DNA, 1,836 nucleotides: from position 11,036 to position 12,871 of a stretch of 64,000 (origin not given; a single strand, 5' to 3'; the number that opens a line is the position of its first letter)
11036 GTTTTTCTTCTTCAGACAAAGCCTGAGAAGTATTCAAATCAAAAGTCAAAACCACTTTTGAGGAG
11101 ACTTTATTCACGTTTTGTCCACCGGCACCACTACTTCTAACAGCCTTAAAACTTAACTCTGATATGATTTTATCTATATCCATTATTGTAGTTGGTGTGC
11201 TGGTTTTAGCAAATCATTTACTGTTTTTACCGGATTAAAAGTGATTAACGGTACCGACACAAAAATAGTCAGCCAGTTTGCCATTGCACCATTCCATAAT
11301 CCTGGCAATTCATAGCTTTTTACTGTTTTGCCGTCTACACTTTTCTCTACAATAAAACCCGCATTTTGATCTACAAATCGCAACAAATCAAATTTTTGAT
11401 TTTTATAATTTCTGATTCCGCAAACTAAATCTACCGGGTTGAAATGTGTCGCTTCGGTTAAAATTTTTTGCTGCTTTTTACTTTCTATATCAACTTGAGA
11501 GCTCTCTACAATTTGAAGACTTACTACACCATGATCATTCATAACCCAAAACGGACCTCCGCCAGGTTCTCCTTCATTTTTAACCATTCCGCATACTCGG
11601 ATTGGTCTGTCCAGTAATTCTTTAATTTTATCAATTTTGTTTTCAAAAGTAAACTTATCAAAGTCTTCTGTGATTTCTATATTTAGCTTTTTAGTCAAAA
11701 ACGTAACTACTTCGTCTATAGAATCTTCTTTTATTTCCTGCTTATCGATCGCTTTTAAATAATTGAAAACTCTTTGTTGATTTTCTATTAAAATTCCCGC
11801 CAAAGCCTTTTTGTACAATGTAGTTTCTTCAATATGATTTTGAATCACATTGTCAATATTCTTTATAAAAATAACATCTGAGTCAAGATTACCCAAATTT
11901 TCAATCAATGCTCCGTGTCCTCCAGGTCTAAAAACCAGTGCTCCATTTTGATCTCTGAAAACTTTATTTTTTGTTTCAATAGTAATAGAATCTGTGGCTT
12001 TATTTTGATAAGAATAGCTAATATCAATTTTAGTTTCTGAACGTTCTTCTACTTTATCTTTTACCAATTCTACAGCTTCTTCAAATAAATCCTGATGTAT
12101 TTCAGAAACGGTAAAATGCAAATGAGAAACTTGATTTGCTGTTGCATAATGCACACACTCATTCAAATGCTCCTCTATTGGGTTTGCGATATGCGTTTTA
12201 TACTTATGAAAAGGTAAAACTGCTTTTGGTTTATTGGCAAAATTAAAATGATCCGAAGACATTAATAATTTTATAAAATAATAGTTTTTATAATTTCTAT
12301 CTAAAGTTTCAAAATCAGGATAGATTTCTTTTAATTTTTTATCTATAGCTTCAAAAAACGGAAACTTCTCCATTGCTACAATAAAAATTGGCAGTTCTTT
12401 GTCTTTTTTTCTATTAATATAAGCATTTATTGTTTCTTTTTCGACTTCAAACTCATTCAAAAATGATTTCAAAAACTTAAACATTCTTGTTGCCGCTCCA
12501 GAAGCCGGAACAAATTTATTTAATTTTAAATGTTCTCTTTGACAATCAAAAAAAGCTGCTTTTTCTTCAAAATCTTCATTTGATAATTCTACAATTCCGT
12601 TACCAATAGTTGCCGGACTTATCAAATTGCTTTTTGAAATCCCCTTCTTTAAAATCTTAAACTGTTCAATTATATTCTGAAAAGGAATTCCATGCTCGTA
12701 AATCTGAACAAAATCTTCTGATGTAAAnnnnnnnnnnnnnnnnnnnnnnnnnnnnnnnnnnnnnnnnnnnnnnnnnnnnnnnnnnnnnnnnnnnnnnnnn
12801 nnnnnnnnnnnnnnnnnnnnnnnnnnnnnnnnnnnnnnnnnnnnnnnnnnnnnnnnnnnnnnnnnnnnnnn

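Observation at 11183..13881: PnuC transporter coupled to a single ORF fusing a NadR-type riboside kinase domain to a DUF4301 domain with UDP-sugar-pyrophosphorylase-like motifs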

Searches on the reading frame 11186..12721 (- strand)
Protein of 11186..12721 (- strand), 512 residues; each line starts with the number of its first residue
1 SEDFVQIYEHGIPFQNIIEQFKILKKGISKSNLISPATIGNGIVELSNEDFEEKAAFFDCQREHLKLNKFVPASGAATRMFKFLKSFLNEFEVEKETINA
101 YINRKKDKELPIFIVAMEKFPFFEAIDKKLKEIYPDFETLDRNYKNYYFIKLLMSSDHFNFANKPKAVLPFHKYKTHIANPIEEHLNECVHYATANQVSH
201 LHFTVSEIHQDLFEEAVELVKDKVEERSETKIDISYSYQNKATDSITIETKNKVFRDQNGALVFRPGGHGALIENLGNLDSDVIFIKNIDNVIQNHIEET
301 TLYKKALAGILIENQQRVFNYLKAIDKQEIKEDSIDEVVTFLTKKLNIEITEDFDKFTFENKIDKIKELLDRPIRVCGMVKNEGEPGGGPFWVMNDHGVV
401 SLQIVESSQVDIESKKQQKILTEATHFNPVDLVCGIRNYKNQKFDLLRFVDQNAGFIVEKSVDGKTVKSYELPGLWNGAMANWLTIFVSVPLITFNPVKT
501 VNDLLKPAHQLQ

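Call 9: find_homologous_proteins(query=window:11186-12721:-, max_evalue=0.00001)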
Query window:11186-12721:- (512 aa): 8000 proteins with E <= 0.00001 among 8000 candidates; the best 120 are listed.
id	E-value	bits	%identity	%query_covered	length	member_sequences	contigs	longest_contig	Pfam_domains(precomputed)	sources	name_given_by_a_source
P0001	0.0e+0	1146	100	100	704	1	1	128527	PF14134.12,PF13521.13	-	-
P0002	0.0e+0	1085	95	100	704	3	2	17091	PF14134.12,PF13521.13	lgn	-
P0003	0.0e+0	1042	90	100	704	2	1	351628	PF14134.12,PF13521.13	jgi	jgi:nicotinamide riboside kinase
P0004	2.8e-279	945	81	100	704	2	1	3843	PF14134.12,PF13521.13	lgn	-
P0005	3.4e-275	931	80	100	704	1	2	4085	PF14134.12,PF13521.13,PF00004.36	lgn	-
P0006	9.5e-275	930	80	100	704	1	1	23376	PF14134.12,PF13521.13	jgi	-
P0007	2.6e-274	928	80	100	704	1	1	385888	PF14134.12,PF13521.13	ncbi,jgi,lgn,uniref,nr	ncbi:DUF4301 family protein [Flavobacterium sp. MC2016-06]|jgi:nicotinamide riboside kinase|uniref:D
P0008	9.2e-274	927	80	100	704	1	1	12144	PF14134.12,PF13521.13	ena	-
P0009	1.1e-273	926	80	100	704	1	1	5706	PF14134.12,PF13521.13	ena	-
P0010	5.1e-273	924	79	100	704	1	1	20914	PF14134.12,PF13521.13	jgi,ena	-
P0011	6.0e-273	924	79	100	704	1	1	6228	PF14134.12,PF13521.13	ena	-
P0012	6.9e-273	924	79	100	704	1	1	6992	PF14134.12,PF13521.13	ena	-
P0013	1.2e-272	923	79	100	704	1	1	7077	PF14134.12,PF13521.13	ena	-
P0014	4.6e-271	918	79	100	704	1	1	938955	PF14134.12,PF13521.13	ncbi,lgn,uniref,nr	ncbi:NadR type nicotinamide-nucleotide adenylyltransferase [Flavobacterium sp. 270]|uniref:DUF4301 f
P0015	1.6e-270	916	79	100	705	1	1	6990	PF14134.12,PF13521.13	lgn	-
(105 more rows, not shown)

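Call 14: find_related_loci(query=A1, collection=genome_contigs, flank=6000)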
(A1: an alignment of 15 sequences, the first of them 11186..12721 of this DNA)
Query A1 (512 aa) in genome_contigs; peptide patterns used: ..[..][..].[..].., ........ (x = any residue, [..] = any of these).
376 stretches matched a pattern; 296 encode a relative of the query (tblastn E <= 1e-3); the best 80 are kept; 80 distinct loci.
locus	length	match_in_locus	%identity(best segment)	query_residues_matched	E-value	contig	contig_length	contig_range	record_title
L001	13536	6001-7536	95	1-512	0e+0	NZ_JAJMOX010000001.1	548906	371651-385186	Flavobacterium sp. JAS Flavobacterium_sp._JAS_assembly_contig_1, whole genome shotgun sequence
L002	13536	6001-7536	94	1-512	0e+0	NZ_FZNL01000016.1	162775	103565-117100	Flavobacterium sp. ov086, whole genome shotgun sequence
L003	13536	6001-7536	80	1-512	0e+0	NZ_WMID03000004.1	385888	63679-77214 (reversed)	Flavobacterium sp. MC2016-06 FlavoMC2016-06_Reassembly_04-2024_contig_4, whole genome shotgun sequence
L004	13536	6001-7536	79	1-512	0e+0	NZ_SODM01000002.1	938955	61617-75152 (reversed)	Flavobacterium sp. 270 Ga0310583_102, whole genome shotgun sequence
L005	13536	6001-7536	78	1-512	0e+0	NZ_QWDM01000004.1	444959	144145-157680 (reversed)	Flavobacterium cupreum strain CCM 8825 NODE_4_length_444959_cov_16.512423, whole genome shotgun sequence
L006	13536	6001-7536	77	1-512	0e+0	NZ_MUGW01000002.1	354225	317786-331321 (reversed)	Flavobacterium hercynium strain DSM 18292 43415_contig_2, whole genome shotgun sequence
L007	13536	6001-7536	77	1-512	0e+0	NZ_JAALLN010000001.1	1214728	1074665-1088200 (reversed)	Flavobacterium poyangense strain JXAS1 L12_scaffold1, whole genome shotgun sequence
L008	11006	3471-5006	76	1-512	0e+0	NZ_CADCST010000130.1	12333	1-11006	Flavobacterium collinsii isolate CECT7796, whole genome shotgun sequence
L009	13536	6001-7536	76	1-512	0e+0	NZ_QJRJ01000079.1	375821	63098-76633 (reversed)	Flavobacterium ginsenosidimutans strain THG 01 contig19, whole genome shotgun sequence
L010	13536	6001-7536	77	1-512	0e+0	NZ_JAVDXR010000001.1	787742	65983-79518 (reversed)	Flavobacterium aquidurense strain BE311 Ga0454572_01, whole genome shotgun sequence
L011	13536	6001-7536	77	1-512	0e+0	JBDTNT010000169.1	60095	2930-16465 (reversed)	MAG: Flavobacterium sp. isolate cluster3_bin.157 NODE_1124_length_60095_cov_11.211692, whole genome shotgun sequence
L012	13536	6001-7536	76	1-512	0e+0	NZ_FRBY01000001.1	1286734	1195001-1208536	Flavobacterium saccharophilum strain DSM 1811, whole genome shotgun sequence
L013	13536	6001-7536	76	1-512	0e+0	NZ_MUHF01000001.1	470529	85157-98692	Flavobacterium reichenbachii strain DSM 21791 43417_contig_1, whole genome shotgun sequence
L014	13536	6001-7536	76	1-512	0e+0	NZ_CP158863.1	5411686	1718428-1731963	Flavobacterium ginsenosidimutans strain FLA2 chromosome, complete genome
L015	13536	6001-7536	77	1-512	0e+0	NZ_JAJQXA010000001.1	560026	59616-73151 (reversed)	Flavobacterium soyae strain SCIV07 NODE_1_length_560026_cov_18.111711, whole genome shotgun sequence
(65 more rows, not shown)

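Call 15: search_protein_representatives(protein=window:11186-12721:-)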
Query: 512 residues. Proteins with E-value up to 0.001 (for the whole library): 2602; up to 1e-10: 1820; up to 1e-30: 1088. The best 150 are listed.
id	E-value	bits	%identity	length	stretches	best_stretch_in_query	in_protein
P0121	2.7e-198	675.9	59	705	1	1-510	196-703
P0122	1.5e-194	663.6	56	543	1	3-512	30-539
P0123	1.1e-154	532.2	46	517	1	2-511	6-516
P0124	5.8e-150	516.5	46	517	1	3-512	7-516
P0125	5.1e-149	513.4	48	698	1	3-510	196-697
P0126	2.3e-147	508.0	46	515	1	16-510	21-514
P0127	5.7e-144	496.8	45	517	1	6-511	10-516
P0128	1.3e-137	475.8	44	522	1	2-510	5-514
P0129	4.5e-133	460.8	45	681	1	2-505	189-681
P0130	3.3e-129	448.1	44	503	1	3-511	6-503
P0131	4.6e-128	444.3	44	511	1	3-509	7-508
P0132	1.0e-127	443.2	43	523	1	3-510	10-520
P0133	1.4e-126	439.4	43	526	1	11-509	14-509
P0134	1.5e-126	439.3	44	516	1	3-510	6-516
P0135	1.5e-126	439.3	44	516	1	3-510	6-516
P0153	6.2e-121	420.8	40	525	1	2-510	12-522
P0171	3.7e-118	411.6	39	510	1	5-510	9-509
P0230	1.0e-110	387.1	38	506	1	17-509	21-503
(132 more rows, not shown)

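Call 17: search_solved_structures(query=A2, max_evalue=10, show_alignments=4)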
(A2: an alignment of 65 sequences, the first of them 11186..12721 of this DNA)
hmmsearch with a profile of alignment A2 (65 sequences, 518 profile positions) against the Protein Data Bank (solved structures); distinct sequences matched with E-value up to 10: 0.

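Call 19: find_encoding_contigs(protein=P0123, flank=6000, max_places=3)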
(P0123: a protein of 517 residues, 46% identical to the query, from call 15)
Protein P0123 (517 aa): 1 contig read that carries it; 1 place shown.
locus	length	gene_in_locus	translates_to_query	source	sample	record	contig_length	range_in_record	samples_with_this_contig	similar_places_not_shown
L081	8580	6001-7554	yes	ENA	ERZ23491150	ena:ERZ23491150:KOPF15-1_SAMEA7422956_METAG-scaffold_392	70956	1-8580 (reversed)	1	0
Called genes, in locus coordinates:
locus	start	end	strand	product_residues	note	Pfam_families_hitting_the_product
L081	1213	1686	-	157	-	-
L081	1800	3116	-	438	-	PF05221:AdoHcyase, PF02826:2-Hacid_dh_C, PF00670:AdoHcyase_NAD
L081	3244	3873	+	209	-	PF01648:ACPS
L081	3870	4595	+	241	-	PF01884:PcrB, PF00977:His_biosynth, PF03060:NMO (faint)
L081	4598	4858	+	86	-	-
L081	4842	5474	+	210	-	PF04973:NMN_transporter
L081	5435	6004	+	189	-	PF13521:AAA_28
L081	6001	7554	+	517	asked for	PF14134:DUF4301, PF01704:UDPGP (faint)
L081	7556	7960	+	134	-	PF00472:RF-1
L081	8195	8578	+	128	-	?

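Call 20: find_encoding_contigs(protein=P0171, flank=6000, max_places=3)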
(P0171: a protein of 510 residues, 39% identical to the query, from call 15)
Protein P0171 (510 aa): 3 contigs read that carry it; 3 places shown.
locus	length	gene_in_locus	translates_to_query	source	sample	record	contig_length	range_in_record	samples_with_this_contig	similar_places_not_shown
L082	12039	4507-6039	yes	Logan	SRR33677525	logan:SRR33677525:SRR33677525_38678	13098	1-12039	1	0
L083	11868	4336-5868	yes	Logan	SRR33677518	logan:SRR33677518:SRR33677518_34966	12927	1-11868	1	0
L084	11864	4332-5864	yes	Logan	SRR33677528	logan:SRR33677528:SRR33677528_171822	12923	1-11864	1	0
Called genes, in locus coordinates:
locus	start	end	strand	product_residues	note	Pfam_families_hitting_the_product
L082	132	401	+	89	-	PF00312:Ribosomal_S15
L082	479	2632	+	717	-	PF01138:RNase_PH, PF03725:RNase_PH_C, PF03726:PNPase, PF01138:RNase_PH, PF00013:KH_1, PF00575:S1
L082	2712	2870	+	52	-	PF00468:Ribosomal_L34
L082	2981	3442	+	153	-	PF08534:Redoxin, PF00578:AhpC-TSA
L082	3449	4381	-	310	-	PF04055:Radical_SAM, PF16199:Radical_SAM_C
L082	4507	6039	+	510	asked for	PF14134:DUF4301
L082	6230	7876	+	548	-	PF01293:PEPCK_ATP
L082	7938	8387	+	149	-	PF04972:BON, PF01476:LysM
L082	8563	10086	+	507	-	PF01935:DUF87, PF05872:HerA_C, PF13401:AAA_22 (faint)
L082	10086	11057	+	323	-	PF19580:Exo_endo_phos_3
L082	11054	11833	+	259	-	PF03976:PPK2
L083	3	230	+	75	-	?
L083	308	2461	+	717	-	PF01138:RNase_PH, PF03725:RNase_PH_C, PF03726:PNPase, PF01138:RNase_PH, PF00013:KH_1, PF00575:S1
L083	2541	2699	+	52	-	PF00468:Ribosomal_L34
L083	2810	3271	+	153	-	PF08534:Redoxin, PF00578:AhpC-TSA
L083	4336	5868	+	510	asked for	PF14134:DUF4301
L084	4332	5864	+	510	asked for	PF14134:DUF4301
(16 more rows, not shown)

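Call 21: find_encoding_contigs(protein=P0230, flank=6000, max_places=3)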
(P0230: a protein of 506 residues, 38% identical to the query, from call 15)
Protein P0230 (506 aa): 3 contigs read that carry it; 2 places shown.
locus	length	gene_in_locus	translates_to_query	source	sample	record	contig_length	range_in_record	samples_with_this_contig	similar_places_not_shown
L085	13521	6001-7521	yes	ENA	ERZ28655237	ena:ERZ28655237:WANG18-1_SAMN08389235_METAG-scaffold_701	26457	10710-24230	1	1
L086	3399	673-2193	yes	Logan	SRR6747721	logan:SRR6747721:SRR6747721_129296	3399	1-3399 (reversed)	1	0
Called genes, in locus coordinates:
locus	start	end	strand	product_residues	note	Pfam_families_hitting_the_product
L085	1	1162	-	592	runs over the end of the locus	PF02225:PA (weak), PF04389:Peptidase_M28, PF13180:PDZ_2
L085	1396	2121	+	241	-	PF00977:His_biosynth, PF01884:PcrB (faint), PF01207:Dus (faint)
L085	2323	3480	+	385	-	PF00070:Pyr_redox (faint), PF00890:FAD_binding_2 (weak), PF01266:DAO, PF03486:HI0933_like (faint), PF07992:Pyr_redox_2 (faint), PF12831:FAD_oxidored (faint), PF13738:Pyr_redox_3 (faint)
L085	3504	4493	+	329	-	PF01368:DHH, PF02272:DHHA1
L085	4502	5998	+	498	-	PF02789:Peptidase_M17_N, PF00883:Peptidase_M17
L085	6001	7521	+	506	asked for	PF14134:DUF4301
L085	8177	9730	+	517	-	PF10150:RNase_E_G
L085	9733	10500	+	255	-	PF04055:Radical_SAM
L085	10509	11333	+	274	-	PF02649:GCHY-1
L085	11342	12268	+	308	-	PF04389:Peptidase_M28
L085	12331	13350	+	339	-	PF07584:BatA (faint), PF00092:VWA, PF13519:VWA_2, PF13768:VWA_3 (faint)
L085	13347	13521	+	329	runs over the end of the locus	PF07584:BatA, PF00092:VWA, PF13519:VWA_2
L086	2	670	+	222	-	?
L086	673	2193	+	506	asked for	PF14134:DUF4301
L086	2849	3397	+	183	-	?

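Call 22: find_encoding_contigs(protein=P0153, flank=6000, max_places=3)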
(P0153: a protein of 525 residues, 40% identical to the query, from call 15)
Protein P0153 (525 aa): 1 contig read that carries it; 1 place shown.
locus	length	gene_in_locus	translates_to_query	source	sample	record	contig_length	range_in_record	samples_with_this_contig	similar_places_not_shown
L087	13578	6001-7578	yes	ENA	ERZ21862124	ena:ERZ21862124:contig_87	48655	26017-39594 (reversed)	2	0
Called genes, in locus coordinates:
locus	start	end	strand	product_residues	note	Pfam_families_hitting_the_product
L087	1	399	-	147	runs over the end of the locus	-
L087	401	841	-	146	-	-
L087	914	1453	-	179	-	PF04542:Sigma70_r2, PF08281:Sigma70_r4_2, PF04545:Sigma70_r4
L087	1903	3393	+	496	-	PF17391:Urocanase_N, PF01175:Urocanase, PF17392:Urocanase_C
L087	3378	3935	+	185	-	PF17392:Urocanase_C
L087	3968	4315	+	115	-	-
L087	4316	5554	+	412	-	PF12730:ABC2_membrane_4 (weak)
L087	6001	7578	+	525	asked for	PF14134:DUF4301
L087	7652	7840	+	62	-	-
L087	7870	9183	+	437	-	PF00162:PGK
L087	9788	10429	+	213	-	PF00440:TetR_N, PF09209:CecR_C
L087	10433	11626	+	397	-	PF25917:BSH_RND (faint), PF25973:BSH_CzcB (weak), PF25989:YknX_C (weak)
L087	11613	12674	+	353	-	PF00873:ACR_tran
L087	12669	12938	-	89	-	-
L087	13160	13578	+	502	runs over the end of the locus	PF00873:ACR_tran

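Call 26: find_encoding_contigs(protein=P0129, flank=6000, max_places=2)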
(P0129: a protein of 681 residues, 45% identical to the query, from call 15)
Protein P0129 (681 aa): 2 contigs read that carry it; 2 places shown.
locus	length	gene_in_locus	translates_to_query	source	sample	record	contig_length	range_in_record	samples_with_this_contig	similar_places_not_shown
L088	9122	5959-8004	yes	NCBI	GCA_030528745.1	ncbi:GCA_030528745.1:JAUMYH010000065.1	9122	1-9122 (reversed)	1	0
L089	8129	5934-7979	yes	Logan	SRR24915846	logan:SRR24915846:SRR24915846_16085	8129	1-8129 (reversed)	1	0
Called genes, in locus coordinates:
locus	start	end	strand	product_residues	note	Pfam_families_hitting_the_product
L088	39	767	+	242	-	PF27366:MwoI_N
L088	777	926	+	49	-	PF02272:DHHA1 (weak)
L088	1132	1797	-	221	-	PF02602:HEM4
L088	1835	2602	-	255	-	PF13489:Methyltransf_23, PF08241:Methyltransf_11, PF08242:Methyltransf_12 (weak), PF13649:Methyltransf_25, PF01209:Ubie_methyltran, PF13847:Methyltransf_31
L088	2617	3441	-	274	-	PF00557:Peptidase_M24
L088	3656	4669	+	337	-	-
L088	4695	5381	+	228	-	PF00072:Response_reg, PF00486:Trans_reg_C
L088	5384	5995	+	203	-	PF04973:NMN_transporter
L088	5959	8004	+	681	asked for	PF13521:AAA_28, PF14134:DUF4301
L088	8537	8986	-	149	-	PF09424:YqeY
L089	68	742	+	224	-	PF27366:MwoI_N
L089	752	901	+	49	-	PF02272:DHHA1 (weak)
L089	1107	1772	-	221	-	PF02602:HEM4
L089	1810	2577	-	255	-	PF13489:Methyltransf_23, PF08241:Methyltransf_11, PF08242:Methyltransf_12 (weak), PF13649:Methyltransf_25, PF01209:Ubie_methyltran, PF13847:Methyltransf_31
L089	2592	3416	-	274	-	PF00557:Peptidase_M24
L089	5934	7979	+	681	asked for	PF13521:AAA_28, PF14134:DUF4301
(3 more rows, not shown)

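Call 27: find_encoding_contigs(protein=P0128, flank=6000, max_places=2)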
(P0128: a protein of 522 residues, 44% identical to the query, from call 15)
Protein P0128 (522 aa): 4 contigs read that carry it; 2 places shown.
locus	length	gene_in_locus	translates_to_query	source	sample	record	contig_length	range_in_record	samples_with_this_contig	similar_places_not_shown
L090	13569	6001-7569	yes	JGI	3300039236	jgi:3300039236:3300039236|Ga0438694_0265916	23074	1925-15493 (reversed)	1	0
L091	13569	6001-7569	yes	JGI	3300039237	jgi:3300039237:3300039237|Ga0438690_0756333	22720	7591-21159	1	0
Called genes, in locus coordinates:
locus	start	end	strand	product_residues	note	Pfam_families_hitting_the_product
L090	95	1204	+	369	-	PF02595:Gly_kinase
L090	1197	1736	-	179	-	-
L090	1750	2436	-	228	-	PF02146:SIR2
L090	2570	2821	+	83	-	PF01910:Thiamine_BP (weak)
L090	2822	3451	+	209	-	PF04973:NMN_transporter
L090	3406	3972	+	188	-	PF13521:AAA_28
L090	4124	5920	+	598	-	PF05693:Glycogen_syn, PF08323:Glyco_transf_5, PF20706:GT4-conflict (faint), PF13692:Glyco_trans_1_4 (faint), PF00534:Glycos_transf_1 (weak)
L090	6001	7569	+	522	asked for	PF14134:DUF4301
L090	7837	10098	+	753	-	PF07715:Plug, PF00593:TonB_dep_Rec_b-barrel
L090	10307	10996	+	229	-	PF00072:Response_reg, PF00486:Trans_reg_C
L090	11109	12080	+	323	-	PF00512:HisKA, PF02518:HATPase_c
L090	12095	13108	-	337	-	PF13528:Glyco_trans_1_3 (faint), PF04101:Glyco_tran_28_C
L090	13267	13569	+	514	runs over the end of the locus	PF01039:Carboxyl_trans, PF03255:ACCA (weak)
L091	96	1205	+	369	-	PF02595:Gly_kinase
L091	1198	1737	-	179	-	-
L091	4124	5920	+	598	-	PF05693:Glycogen_syn, PF08323:Glyco_transf_5, PF20706:GT4-conflict (faint), PF13692:Glyco_trans_1_4 (faint), PF00534:Glycos_transf_1 (weak)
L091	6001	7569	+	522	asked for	PF14134:DUF4301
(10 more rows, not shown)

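Call 28: find_encoding_contigs(protein=P0132, flank=6000, max_places=2)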
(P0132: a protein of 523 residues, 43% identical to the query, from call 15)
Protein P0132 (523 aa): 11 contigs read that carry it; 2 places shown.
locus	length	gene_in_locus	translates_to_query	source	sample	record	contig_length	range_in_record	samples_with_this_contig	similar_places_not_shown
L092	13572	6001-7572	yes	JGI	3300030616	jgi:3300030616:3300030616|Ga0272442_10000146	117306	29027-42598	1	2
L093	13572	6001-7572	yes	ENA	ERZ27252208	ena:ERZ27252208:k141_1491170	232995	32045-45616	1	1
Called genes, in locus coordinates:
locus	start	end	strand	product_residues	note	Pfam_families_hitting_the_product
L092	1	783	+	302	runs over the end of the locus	PF02826:2-Hacid_dh_C (weak), PF03446:NAD_binding_2, PF00393:6PGD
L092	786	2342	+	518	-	PF00479:G6PD_N, PF02781:G6PD_C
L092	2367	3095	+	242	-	PF01182:Glucosamine_iso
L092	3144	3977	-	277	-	PF00892:EamA, PF06027:SLC35F, PF00892:EamA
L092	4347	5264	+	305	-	PF01063:Aminotran_4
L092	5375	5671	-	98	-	-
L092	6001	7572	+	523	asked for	PF14134:DUF4301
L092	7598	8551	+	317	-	PF04018:VCA0040-like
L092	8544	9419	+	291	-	PF08543:Phos_pyr_kin, PF00294:PfkB (faint)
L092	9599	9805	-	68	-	-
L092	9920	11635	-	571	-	PF02554:CstA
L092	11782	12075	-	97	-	PF28096:CC_Se_fam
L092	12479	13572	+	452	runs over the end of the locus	PF09837:DUF2064, PF00535:Glycos_transf_2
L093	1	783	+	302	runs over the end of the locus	PF02826:2-Hacid_dh_C (weak), PF03446:NAD_binding_2, PF00393:6PGD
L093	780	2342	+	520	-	PF00479:G6PD_N, PF02781:G6PD_C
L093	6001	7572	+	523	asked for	PF14134:DUF4301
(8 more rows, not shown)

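Call 29: predict_structure(alignment_id=A2)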
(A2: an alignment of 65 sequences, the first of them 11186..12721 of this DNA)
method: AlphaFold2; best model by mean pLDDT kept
length: 512 residues; sequences in the alignment: 65
mean_pLDDT: 94.7   pTM: 0.93
mean pLDDT of the five models: 94.7, 94.7, 94.5, 93.5, 93.5
residues with pLDDT >= 90: 458; 70-90: 54; 50-70: 0; < 50: 0
segments of 3 or more residues with pLDDT < 50: none
pLDDT, mean of each block of 10 residues (from residue 1): 92 92 93 97 98 98 96 88 97 97 97 98 98 96 98 97 96 96 97 92 93 95 96 95 93 95 89 93 97 92 98 98 97 95 95 95 98 97 88 93 93 96 92 97 95 90 90 86 96 95 96 80
secondary structure, 60 per line:
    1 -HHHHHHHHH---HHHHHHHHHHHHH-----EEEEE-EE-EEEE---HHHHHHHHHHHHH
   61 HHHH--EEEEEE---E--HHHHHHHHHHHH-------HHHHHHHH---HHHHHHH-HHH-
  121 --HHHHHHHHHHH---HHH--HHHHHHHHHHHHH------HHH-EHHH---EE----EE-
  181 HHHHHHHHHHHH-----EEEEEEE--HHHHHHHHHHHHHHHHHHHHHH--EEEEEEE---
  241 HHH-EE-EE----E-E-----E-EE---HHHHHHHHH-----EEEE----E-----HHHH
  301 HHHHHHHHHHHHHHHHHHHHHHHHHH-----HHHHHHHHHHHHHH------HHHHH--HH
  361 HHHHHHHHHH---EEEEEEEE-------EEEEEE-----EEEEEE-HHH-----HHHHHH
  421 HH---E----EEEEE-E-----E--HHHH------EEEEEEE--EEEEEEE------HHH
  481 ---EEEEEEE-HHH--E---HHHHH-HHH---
elements in order: H2-10 H14-26 E32-36 E41-44 H48-64 E67-72 H79-90 H98-105 H109-115 H123-133 H142-154 H181-192 E198-204 H207-228 E231-237 H269-277 E283-286 H297-326 H332-345 H352-356 H359-370 E374-381 E389-394 E400-405 H415-422 E431-435 H446-449 E456-462 E465-471 E484-490 H501-505
